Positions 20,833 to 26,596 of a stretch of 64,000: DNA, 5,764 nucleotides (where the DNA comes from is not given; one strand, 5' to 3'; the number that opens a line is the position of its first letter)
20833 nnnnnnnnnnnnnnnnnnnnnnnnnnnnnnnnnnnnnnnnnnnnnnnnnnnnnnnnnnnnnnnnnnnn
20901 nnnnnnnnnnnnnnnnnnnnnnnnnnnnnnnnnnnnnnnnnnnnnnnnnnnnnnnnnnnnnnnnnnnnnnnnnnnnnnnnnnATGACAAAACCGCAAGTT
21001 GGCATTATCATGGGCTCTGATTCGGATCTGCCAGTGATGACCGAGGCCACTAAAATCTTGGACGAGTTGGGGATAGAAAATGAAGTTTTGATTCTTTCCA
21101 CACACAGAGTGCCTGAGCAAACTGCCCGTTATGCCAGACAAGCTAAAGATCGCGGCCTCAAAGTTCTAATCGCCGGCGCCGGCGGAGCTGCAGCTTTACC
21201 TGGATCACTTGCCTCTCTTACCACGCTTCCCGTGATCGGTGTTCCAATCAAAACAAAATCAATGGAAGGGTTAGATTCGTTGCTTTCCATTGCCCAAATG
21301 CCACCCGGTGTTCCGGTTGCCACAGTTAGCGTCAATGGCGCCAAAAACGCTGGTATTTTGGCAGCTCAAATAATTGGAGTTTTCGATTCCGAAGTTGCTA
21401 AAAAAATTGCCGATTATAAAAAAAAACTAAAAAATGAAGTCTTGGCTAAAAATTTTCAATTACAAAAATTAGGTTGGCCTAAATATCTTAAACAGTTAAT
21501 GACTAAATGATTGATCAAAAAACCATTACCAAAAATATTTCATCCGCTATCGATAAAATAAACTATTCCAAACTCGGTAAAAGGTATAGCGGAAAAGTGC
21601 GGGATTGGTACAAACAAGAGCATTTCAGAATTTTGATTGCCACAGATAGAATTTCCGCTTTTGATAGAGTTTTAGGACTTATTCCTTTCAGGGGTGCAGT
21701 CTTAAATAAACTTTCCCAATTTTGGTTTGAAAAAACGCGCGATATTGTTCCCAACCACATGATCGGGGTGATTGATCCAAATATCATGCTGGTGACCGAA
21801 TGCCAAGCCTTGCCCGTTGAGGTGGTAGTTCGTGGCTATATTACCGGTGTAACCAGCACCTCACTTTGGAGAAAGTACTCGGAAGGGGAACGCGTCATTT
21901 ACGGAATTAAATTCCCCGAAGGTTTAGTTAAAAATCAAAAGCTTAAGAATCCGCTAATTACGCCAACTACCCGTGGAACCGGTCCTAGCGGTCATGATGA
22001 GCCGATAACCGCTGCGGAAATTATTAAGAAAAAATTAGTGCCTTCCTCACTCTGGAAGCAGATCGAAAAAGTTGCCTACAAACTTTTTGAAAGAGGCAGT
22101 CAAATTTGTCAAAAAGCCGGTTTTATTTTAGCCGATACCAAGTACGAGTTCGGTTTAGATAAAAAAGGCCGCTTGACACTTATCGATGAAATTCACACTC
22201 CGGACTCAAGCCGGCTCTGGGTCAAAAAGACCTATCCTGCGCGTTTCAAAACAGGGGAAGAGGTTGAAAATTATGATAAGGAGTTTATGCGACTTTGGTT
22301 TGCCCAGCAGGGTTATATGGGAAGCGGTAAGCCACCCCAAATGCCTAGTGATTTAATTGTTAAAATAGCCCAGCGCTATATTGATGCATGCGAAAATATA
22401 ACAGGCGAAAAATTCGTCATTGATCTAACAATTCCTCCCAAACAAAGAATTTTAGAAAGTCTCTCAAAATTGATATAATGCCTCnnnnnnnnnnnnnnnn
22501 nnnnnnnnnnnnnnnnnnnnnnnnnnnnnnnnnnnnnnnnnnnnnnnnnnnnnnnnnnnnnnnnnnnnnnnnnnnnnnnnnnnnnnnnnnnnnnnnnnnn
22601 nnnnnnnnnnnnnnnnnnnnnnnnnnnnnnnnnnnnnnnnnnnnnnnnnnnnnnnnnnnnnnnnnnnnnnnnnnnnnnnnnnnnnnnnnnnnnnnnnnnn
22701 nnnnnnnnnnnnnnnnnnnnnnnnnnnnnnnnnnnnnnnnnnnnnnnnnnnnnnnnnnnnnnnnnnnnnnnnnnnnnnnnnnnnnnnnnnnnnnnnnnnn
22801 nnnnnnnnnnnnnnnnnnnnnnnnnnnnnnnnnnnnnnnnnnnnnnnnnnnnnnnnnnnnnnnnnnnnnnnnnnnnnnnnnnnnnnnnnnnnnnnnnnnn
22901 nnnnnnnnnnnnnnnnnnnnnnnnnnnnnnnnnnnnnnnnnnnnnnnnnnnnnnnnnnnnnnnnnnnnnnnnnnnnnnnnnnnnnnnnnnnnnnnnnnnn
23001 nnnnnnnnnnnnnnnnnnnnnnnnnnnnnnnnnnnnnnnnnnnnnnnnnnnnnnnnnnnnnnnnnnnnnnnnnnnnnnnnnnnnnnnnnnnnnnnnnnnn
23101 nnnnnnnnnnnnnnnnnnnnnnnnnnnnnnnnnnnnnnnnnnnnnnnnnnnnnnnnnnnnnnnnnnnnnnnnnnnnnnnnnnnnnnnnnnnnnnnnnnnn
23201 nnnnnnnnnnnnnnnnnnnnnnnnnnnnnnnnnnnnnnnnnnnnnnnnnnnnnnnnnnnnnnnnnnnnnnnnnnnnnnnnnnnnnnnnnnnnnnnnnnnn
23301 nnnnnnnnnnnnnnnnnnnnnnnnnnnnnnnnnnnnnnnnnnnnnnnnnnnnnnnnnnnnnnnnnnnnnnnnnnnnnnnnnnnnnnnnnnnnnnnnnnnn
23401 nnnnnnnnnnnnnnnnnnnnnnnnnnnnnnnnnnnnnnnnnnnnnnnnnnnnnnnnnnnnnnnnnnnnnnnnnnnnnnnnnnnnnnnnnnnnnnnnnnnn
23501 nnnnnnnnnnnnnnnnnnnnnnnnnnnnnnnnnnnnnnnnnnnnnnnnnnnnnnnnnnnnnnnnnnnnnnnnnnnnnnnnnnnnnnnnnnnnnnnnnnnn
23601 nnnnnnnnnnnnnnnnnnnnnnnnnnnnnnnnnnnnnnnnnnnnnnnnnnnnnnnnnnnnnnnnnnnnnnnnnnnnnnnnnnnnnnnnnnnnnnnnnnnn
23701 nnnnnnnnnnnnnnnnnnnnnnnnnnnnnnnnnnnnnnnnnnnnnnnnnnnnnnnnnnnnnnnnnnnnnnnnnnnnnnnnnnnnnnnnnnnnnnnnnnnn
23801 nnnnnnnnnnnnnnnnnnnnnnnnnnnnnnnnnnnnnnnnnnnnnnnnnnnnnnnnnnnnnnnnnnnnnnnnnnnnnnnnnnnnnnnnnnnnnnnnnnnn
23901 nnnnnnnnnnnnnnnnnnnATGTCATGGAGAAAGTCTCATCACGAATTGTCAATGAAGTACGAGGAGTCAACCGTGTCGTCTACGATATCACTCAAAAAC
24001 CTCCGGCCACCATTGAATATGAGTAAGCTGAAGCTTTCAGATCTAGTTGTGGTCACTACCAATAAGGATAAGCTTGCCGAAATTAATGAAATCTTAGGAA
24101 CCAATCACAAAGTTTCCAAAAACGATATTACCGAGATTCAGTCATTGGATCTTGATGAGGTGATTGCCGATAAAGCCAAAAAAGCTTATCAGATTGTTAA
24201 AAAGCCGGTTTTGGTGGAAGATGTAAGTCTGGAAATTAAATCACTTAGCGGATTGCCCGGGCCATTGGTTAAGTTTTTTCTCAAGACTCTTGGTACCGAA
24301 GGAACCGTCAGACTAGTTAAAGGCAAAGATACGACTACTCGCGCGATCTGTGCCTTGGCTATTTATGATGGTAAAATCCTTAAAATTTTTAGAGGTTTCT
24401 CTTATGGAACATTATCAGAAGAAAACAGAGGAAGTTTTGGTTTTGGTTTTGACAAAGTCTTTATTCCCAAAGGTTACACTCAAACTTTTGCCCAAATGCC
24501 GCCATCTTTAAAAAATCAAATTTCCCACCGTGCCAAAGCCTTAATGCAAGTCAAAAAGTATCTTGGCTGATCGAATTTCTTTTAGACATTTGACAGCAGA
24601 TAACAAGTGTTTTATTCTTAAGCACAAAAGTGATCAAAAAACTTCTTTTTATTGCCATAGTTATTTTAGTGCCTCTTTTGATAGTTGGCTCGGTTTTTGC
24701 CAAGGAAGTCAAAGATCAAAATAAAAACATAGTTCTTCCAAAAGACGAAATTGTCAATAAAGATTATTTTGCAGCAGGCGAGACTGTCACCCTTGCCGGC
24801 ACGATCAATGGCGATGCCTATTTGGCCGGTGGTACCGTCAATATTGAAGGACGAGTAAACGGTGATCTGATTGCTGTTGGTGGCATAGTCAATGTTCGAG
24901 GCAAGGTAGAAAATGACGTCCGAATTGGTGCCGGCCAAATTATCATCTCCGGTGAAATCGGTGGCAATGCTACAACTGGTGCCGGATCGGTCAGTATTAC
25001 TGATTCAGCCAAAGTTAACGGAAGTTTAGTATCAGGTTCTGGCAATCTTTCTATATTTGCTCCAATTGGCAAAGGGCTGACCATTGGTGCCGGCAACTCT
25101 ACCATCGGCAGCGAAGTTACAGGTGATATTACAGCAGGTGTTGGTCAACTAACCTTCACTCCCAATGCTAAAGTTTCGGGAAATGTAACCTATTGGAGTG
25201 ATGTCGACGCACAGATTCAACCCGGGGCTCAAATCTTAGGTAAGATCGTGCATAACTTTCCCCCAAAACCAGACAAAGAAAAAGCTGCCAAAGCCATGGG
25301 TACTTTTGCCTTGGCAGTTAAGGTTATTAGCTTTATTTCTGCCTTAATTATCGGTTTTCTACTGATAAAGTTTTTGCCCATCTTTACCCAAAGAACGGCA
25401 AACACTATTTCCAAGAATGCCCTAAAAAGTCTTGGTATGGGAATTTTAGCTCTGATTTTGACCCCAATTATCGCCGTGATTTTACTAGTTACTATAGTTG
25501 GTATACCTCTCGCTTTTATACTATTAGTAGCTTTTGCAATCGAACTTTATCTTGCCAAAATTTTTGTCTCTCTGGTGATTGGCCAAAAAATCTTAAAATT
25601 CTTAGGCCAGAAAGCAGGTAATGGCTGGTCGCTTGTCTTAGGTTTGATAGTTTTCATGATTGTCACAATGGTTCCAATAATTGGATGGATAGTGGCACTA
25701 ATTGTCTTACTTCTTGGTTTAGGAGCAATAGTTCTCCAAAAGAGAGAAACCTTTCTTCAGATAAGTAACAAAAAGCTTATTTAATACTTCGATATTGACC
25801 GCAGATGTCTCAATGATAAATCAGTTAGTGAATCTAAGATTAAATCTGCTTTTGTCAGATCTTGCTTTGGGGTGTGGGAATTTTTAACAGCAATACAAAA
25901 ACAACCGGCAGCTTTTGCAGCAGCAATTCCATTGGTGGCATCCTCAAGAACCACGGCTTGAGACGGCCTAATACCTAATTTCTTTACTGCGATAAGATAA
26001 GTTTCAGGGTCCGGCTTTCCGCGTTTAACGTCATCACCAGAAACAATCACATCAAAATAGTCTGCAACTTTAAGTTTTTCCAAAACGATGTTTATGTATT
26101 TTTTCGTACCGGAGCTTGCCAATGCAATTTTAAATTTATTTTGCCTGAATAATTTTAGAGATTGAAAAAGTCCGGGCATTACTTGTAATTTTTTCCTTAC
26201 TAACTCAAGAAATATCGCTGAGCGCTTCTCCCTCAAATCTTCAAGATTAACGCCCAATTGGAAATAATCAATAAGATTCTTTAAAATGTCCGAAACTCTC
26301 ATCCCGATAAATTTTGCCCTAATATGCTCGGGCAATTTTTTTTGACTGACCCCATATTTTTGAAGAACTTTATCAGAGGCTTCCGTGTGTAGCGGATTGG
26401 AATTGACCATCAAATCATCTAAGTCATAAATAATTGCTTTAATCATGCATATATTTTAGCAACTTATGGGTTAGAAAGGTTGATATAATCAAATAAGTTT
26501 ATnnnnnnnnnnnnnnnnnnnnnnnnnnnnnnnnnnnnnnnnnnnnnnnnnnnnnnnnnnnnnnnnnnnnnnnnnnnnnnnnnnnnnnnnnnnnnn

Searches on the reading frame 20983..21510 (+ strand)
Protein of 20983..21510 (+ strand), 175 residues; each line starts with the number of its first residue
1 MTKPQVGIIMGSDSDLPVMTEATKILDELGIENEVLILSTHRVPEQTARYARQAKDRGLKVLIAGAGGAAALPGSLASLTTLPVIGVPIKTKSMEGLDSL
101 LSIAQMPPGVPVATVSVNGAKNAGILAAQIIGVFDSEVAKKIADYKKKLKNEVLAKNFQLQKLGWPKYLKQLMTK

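Call 79: search_protein_families(library=pfam, proteins=[window:20983-21510:+], max_evalue=0.001)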
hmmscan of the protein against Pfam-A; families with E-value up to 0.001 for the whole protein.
window:20983-21510:+ (175 aa): 1 family
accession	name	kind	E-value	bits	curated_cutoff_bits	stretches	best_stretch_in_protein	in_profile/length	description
PF00731.26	AIRC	-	4e-62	208.6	30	1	5-151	1-147/148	AIR carboxylase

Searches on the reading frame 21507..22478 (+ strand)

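Call 76: search_protein_families(library=pfam, proteins=[window:21507-22478:+], max_evalue=0.0001)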
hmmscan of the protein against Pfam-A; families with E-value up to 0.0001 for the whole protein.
window:21507-22478:+ (323 aa): 1 family
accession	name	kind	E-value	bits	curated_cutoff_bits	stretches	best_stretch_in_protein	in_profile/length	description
PF01259.24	SAICAR_synt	-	2.1e-63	214.7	20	1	26-269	2-225/233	SAICAR synthetase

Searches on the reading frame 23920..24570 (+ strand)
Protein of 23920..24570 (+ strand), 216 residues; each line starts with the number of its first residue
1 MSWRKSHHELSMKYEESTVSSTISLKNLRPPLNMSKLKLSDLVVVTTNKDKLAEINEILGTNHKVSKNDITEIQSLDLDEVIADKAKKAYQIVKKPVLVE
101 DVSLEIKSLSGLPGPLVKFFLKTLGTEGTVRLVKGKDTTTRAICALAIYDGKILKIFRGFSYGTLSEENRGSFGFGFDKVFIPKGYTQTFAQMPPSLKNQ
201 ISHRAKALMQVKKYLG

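Call 79: search_protein_families(library=pfam, proteins=[window:23920-24570:+], max_evalue=0.001)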
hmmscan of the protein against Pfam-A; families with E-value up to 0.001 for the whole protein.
window:23920-24570:+ (216 aa): 1 family
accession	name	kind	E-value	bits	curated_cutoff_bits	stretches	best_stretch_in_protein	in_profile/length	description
PF01725.21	Ham1p_like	-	3.7e-43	148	22.5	1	42-213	1-185/186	Ham1 family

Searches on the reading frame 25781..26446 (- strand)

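Call 79: search_protein_families(library=pfam, proteins=[window:25781-26446:-], max_evalue=0.001)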
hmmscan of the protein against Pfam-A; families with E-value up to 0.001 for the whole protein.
window:25781-26446:- (221 aa): 3 families
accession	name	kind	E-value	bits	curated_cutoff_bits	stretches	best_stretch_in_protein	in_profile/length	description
PF13419.12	HAD_2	-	1e-36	127.2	23.8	1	5-187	1-178/178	Haloacid dehalogenase-like hydrolase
PF00702.32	Hydrolase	-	9.9e-28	98.3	26.4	1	2-181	1-191/191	haloacid dehalogenase-like hydrolase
PF13242.12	Hydrolase_like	-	8.9e-09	35.6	22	1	142-210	2-75/75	HAD-hyrolase-like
